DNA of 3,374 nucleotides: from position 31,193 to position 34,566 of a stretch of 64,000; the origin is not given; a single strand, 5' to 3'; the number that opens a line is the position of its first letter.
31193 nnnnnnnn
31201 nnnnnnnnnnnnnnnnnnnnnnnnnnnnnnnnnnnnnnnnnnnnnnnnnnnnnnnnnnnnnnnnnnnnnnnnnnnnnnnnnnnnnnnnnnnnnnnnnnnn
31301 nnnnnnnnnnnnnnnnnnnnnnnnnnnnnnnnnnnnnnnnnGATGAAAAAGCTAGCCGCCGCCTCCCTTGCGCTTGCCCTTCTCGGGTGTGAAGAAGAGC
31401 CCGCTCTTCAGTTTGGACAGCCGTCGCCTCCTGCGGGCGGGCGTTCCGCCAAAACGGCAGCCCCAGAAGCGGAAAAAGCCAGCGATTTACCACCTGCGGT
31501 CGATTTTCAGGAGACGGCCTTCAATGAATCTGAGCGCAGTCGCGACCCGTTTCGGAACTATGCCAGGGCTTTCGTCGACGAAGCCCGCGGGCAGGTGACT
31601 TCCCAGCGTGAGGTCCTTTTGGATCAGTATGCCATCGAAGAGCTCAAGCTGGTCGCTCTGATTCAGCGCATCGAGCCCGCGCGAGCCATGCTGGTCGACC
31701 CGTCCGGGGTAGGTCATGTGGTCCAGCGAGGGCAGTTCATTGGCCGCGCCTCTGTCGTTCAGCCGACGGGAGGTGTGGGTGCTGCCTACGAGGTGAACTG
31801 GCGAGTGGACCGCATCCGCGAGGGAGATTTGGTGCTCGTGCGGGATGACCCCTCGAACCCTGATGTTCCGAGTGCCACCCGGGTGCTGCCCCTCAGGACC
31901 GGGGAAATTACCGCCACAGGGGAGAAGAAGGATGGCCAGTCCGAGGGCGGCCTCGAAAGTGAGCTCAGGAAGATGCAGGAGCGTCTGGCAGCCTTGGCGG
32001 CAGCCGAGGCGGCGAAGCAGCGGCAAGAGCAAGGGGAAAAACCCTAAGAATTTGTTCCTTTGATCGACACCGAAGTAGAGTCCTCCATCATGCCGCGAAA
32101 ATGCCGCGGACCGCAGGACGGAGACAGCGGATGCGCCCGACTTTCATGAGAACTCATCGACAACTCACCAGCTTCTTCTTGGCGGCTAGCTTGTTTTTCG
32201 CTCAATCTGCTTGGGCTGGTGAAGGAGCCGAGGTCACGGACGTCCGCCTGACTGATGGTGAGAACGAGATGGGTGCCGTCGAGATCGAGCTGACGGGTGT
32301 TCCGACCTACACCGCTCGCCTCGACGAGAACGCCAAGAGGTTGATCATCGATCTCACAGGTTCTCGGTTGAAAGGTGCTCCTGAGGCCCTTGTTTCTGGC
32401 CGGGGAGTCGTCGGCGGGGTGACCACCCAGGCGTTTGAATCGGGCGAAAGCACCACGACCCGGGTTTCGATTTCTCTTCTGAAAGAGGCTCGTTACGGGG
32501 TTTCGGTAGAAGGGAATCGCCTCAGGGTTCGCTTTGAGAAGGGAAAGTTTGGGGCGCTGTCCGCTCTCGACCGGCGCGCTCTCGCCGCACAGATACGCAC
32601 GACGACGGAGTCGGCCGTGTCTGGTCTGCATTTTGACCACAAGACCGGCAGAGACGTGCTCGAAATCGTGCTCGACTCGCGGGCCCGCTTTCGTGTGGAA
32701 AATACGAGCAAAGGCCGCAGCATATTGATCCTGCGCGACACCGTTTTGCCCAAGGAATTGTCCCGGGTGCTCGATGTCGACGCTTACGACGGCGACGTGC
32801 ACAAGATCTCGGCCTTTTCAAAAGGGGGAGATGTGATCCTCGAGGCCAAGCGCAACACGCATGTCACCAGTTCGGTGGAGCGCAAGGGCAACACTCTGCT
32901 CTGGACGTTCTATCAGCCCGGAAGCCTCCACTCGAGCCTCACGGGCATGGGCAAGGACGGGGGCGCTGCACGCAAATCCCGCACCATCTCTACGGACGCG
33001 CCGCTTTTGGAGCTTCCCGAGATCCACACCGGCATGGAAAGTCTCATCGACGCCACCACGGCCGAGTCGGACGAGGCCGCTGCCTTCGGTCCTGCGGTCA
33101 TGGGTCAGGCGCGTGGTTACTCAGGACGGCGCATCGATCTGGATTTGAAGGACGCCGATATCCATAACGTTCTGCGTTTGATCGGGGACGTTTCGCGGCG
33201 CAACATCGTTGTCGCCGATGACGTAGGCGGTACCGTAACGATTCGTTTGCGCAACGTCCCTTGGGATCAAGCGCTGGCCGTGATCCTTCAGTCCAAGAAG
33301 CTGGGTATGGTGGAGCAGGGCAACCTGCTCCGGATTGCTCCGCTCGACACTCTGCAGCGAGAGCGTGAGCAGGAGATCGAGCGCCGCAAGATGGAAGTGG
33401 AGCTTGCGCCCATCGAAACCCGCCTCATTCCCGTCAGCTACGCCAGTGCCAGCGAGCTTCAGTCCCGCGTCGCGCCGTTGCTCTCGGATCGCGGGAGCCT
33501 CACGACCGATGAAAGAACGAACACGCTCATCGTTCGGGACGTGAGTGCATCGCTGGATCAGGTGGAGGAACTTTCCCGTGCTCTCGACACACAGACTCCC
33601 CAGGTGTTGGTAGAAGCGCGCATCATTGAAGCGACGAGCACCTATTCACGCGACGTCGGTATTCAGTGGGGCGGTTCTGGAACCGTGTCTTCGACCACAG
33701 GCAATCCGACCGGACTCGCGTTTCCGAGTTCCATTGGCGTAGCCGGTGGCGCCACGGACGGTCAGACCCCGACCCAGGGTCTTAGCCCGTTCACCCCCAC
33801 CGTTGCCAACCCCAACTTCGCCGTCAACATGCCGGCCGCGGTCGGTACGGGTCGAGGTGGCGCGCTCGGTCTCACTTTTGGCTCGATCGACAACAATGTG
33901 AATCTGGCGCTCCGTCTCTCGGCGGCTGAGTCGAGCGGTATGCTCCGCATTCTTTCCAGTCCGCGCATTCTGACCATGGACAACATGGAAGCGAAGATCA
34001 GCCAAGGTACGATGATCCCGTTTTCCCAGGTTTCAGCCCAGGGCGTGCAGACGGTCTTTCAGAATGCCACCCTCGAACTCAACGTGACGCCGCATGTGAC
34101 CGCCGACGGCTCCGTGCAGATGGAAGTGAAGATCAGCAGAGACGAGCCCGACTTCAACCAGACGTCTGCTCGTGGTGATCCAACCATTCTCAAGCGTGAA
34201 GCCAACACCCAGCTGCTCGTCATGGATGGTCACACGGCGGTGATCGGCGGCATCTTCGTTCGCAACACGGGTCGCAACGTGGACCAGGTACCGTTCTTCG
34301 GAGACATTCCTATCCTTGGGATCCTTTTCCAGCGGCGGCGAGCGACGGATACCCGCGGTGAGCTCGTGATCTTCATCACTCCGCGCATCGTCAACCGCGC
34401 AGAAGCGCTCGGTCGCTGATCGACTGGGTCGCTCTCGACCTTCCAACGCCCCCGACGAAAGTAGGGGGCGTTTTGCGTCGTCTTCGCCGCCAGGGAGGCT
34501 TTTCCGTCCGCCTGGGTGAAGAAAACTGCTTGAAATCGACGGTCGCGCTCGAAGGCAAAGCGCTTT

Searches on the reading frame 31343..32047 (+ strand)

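Call 93: search_protein_families(library=pfam, proteins=[window:31343-32047:+], max_evalue=0.01)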
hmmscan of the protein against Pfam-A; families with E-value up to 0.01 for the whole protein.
window:31343-32047:+ (234 aa): 1 family
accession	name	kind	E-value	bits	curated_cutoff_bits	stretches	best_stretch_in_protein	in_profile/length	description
PF04351.19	PilP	-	8.8e-06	26.1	25.6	1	40-135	11-111/146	Pilus assembly protein, PilP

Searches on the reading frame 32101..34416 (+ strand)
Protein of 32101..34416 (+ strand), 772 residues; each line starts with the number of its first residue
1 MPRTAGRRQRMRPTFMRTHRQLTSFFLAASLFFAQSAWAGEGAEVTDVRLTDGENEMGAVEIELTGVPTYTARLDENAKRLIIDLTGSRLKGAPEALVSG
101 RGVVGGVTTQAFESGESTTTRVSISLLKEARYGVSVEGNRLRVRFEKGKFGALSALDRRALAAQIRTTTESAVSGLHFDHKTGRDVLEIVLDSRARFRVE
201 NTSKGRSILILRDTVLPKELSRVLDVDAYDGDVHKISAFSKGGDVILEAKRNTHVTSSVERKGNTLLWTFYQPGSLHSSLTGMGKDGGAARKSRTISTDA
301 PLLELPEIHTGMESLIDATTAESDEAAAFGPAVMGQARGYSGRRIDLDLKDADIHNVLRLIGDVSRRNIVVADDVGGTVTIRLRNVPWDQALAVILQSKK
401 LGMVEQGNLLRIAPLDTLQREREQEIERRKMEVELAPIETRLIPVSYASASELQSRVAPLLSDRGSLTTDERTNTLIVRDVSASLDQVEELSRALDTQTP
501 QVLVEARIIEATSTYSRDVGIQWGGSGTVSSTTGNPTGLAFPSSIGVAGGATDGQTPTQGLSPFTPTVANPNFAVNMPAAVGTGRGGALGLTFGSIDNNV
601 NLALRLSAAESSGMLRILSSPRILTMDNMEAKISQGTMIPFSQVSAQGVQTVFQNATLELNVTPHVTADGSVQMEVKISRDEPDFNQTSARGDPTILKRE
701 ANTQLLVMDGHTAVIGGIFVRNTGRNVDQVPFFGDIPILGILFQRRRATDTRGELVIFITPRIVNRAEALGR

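Call 7: search_protein_families(library=pfam, proteins=[window:32101-34416:+], max_evalue=0.01)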
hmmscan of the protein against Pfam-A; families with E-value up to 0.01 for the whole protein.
window:32101-34416:+ (772 aa): 5 families
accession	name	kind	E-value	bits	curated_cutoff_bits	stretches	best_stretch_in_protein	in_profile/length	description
PF00263.26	Secretin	-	1.5e-45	155.2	27.5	1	608-764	1-168/169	Bacterial type II and III secretion system protein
PF03958.22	Secretin_N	-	1.1e-13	51.6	28.2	1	440-501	1-69/69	Bacterial type II/III secretion system short domain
PF11741.13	AMIN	-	4.4e-13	49.6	20.5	2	47-144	1-100/101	AMIN domain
PF07660.19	STN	-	2.4e-07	30.9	28.4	1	368-413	2-50/52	Secretin and TonB N terminus short domain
PF21305.2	type_II_gspD_N0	-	1.1e-06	28.8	27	1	347-412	1-71/71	GspD-like, N0 domain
